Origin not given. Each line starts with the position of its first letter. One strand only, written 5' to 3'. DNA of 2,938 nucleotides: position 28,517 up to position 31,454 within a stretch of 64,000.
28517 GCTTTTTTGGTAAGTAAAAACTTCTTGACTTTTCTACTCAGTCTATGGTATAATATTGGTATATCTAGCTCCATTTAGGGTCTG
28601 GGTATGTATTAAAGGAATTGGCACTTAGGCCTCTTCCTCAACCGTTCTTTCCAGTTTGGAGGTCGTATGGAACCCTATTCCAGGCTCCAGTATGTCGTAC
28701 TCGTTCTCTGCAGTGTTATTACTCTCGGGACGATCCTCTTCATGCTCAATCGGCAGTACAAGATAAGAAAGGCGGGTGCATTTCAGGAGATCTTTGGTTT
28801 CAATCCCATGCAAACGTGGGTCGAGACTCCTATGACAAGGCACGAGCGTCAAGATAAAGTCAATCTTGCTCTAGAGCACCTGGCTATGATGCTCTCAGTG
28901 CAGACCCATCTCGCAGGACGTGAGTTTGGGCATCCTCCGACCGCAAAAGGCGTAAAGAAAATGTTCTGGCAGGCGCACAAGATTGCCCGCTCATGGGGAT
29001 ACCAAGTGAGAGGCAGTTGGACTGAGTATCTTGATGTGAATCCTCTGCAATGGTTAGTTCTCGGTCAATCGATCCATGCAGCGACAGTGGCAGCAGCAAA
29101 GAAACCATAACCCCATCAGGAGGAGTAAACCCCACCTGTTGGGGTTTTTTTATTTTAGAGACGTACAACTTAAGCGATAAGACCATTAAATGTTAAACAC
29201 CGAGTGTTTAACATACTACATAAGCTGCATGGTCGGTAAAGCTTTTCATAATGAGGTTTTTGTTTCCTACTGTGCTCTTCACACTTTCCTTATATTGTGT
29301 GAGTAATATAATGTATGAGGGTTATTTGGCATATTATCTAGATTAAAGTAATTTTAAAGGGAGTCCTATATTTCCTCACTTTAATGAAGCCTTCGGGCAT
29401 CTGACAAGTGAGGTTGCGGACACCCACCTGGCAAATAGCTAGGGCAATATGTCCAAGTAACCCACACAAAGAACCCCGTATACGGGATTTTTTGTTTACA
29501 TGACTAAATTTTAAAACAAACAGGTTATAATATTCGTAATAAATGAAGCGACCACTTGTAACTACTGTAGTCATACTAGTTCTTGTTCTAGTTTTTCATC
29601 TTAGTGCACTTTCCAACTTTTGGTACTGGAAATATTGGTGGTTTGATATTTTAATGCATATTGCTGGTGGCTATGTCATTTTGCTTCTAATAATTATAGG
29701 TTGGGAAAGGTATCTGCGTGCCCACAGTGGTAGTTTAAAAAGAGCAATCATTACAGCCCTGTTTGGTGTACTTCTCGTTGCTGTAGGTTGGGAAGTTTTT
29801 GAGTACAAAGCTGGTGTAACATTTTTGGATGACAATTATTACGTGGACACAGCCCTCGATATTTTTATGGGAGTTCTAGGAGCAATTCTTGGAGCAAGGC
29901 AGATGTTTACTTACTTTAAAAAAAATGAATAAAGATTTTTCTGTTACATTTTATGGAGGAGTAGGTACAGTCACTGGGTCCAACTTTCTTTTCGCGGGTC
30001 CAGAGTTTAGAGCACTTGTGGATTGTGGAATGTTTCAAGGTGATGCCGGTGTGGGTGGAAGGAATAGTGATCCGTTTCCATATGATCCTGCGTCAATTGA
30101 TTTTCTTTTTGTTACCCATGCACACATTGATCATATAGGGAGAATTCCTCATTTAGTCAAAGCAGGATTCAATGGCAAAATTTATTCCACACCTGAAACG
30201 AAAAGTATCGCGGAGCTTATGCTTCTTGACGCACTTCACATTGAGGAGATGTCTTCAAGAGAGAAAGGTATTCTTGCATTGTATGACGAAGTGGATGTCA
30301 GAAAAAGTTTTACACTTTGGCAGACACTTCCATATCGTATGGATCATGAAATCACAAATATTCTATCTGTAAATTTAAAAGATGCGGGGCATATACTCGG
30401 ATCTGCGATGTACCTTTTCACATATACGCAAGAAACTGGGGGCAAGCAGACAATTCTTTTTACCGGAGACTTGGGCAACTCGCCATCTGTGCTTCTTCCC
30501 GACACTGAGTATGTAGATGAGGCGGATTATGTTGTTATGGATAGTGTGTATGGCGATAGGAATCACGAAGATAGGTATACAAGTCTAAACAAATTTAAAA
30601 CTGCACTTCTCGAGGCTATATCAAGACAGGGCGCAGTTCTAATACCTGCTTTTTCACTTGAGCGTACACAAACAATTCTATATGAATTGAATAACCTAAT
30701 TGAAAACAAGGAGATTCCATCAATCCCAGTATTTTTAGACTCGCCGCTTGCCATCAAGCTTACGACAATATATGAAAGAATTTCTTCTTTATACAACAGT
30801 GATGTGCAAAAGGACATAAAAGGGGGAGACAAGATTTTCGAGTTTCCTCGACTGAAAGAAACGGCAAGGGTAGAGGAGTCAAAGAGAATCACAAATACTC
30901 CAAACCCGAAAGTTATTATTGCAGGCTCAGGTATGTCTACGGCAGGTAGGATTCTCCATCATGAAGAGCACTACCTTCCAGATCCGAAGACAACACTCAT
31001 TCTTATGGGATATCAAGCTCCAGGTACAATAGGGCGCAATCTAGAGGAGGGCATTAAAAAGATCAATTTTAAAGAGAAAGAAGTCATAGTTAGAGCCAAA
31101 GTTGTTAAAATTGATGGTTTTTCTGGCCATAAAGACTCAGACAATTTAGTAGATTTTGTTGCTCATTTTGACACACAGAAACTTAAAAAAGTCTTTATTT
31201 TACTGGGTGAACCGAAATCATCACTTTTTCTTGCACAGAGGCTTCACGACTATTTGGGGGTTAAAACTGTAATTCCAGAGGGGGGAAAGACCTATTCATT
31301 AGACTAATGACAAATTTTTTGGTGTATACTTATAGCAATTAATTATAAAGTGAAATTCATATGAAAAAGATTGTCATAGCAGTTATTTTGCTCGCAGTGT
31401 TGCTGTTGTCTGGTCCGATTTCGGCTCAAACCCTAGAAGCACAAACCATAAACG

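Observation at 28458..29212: Single-gene cassette bracketed by palindromic inverted repeats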

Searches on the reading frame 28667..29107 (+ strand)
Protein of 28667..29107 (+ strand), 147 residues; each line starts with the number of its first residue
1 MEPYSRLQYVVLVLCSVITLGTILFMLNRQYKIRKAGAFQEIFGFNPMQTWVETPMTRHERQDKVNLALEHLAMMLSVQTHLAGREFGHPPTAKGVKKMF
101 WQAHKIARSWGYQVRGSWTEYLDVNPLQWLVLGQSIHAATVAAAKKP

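Call 8: search_protein_families(library=pfam, proteins=[window:28667-29107:+], max_evalue=0.1)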
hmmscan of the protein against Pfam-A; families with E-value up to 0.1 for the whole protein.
window:28667-29107:+ (147 aa): 0 families

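Call 11: find_encoding_contigs(protein=window:28667-29107:+, flank=10000, max_places=10)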
Protein window:28667-29107:+ (147 aa): no gene with exactly this product is on record in the collection.

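Call 12: find_homologous_proteins(query=window:28667-29107:+, max_evalue=0.01)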
Query window:28667-29107:+ (147 aa): 1 proteins with E <= 0.01 among 11 candidates.
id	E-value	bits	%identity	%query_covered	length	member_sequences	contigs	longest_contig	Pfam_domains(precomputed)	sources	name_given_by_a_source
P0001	1.1e-77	277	100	83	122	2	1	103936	-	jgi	jgi:hypothetical protein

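Call 13: find_encoding_contigs(protein=P0001, flank=10000, max_places=10)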
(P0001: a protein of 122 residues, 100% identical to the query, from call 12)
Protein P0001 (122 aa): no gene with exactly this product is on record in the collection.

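Call 28: search_protein_families(library=ncbifam, proteins=[window:28667-29107:+], max_evalue=0.01)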
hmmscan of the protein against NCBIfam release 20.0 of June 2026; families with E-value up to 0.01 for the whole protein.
window:28667-29107:+ (147 aa): 0 families

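Call 42: predict_structure(protein=window:28667-29107:+)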
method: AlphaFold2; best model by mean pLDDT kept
length: 147 residues; sequences in the alignment: 1
mean_pLDDT: 49.8   pTM: 0.35
mean pLDDT of the five models: 49.8, 47.9, 45.2, 44.8, 44.1
residues with pLDDT >= 90: 0; 70-90: 2; 50-70: 68; < 50: 77
segments of 3 or more residues with pLDDT < 50: 1-14, 24-53, 83-89, 125-132, 135-147
pLDDT, mean of each block of 10 residues (from residue 1): 43 51 46 37 38 53 54 53 47 62 60 61 52 47 38
secondary structure, 60 per line:
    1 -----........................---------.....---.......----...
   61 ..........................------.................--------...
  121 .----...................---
elements in order: H6-29 H39-43 H47-53 H58-86 H93-109 H118-121 H126-144

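Call 45: search_protein_representatives(protein=window:28667-29107:+)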
Query: 147 residues. Proteins with E-value up to 0.001 (for the whole library): 2; up to 1e-10: 1; up to 1e-30: 1. The best 2 are listed.
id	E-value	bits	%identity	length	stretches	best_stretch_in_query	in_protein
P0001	3.4e-78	277.1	100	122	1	26-147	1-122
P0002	7.5e-04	36.0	27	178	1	23-123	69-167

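Call 48: find_encoding_contigs(protein=P0002, flank=6000, max_places=6)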
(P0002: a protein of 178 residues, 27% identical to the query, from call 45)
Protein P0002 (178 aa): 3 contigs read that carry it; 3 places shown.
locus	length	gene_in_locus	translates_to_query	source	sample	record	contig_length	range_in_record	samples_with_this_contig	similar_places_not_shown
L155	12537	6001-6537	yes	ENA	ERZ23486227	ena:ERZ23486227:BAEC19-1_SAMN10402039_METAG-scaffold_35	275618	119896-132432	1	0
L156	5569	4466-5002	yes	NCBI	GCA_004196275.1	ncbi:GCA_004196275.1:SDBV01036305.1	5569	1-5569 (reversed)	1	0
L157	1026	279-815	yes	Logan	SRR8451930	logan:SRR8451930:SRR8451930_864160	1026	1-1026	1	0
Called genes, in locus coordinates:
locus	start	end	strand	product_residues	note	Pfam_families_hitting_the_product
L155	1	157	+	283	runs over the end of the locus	PF02481:DNA_processg_A, PF17782:WHD_DprA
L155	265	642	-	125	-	PF20393:Pro_CA_2 (faint)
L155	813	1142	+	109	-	-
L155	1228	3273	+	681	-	PF01751:Toprim, PF01131:Topoisom_bac, PF01396:Zn_ribbon_Top1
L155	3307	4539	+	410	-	PF01595:CNNM, PF00571:CBS (faint), PF03471:CorC_HlyC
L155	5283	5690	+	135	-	-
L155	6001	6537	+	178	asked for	-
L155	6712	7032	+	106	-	-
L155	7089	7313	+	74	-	-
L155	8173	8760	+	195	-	PF06559:DCD_N (weak), PF22769:DCD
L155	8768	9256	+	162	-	PF22769:DCD, PF00692:dUTPase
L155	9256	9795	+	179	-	PF22769:DCD, PF00692:dUTPase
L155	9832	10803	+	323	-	PF00303:Thymidylat_synt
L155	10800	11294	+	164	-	PF00186:DHFR_1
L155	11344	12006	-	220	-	PF00702:Hydrolase, PF13419:HAD_2, PF13242:Hydrolase_like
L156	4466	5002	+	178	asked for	-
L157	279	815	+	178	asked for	-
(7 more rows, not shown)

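Call 82: find_related_loci(query=window:28667-29107:+, collection=viral_contigs, flank=5000)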
Query window:28667-29107:+ (147 aa) in viral_contigs; peptide patterns used: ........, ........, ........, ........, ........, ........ (x = any residue, [..] = any of these).
1 stretches matched a pattern, but none encodes a relative of the query by tblastn (E <= 1e-3).

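Call 83: search_protein_families(library=phrogs, proteins=[window:28667-29107:+, P0002], max_evalue=0.1)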
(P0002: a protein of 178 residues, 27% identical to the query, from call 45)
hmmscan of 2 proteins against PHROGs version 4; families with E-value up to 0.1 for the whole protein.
window:28667-29107:+ (147 aa): 0 families

P0002 (178 aa): 0 families

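Call 84: search_protein_families(library=padloc, proteins=[window:28667-29107:+, P0002], max_evalue=0.1)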
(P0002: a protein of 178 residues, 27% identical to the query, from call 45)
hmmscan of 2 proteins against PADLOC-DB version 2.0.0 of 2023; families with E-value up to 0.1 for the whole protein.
window:28667-29107:+ (147 aa): 0 families

P0002 (178 aa): 0 families

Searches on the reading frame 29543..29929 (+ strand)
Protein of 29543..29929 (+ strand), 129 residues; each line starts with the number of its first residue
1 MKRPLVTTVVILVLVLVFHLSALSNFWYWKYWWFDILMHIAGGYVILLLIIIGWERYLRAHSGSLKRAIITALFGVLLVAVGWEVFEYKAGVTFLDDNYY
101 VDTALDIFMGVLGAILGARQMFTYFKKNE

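Call 8: search_protein_families(library=pfam, proteins=[window:29543-29929:+], max_evalue=0.1)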
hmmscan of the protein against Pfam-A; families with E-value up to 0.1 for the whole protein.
window:29543-29929:+ (129 aa): 1 family
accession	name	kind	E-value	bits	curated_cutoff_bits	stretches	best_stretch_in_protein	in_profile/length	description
PF02308.21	MgtC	-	0.0067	17.2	31.4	1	47-115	6-63/121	MgtC family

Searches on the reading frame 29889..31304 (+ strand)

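Call 8: search_protein_families(library=pfam, proteins=[window:29889-31304:+], max_evalue=0.1)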
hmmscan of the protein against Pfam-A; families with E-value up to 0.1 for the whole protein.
window:29889-31304:+ (472 aa): 6 families
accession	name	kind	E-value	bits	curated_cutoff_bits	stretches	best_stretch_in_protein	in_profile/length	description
PF10996.14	Beta-Casp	-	7e-36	123.8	27.7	1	260-385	1-120/120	Beta-Casp domain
PF00753.33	Lactamase_B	-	2.1e-11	44.6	22.7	1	30-108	6-82/196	Metallo-beta-lactamase superfamily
PF07521.17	RMMBL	-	6.1e-10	39.4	21.6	1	399-463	2-63/63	Zn-dependent metallo-hydrolase RNA specificity domain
PF16661.11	Lactamase_B_6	-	1.1e-07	31.9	27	1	40-182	7-154/193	Metallo-beta-lactamase superfamily domain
PF12706.13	Lactamase_B_2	-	4.8e-07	30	27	1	61-225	20-171/200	Beta-lactamase superfamily domain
PF23023.1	Anti-Pycsar_Apyc1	-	0.069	13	50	0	31-175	12-153/250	Anti-Pycsar protein Apyc1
